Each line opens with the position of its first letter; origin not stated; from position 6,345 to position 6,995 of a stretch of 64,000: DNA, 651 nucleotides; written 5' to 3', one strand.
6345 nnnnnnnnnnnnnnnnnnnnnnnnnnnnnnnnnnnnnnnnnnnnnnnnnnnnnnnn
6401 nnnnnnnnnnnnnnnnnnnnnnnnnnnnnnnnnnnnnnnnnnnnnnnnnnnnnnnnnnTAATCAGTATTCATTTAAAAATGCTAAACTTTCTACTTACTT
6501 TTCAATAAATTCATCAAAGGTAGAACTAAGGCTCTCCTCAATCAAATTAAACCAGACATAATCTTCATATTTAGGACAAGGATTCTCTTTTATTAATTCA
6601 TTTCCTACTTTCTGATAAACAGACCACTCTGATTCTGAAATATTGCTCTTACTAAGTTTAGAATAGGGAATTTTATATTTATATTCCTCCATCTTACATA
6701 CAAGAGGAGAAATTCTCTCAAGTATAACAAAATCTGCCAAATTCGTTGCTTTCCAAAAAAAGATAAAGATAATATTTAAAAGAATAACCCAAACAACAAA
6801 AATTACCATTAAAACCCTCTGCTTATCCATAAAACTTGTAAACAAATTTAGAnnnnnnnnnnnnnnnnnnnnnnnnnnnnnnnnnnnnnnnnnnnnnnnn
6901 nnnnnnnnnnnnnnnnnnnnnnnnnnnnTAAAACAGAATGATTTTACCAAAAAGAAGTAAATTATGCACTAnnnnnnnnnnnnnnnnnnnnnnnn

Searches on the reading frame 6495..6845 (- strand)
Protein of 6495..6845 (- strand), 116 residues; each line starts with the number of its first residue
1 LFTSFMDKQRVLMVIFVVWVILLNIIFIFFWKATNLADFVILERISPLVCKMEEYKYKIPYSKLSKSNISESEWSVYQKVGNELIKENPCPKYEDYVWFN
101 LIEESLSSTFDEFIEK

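Call 5: search_protein_families(library=pfam, proteins=[window:6495-6845:-], max_evalue=0.01)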
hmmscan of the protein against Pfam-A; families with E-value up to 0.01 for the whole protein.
window:6495-6845:- (116 aa): 0 families

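Call 50: search_protein_families(library=pfam, proteins=[window:6495-6845:-], max_evalue=0.01)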
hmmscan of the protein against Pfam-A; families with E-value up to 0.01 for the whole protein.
window:6495-6845:- (116 aa): 0 families
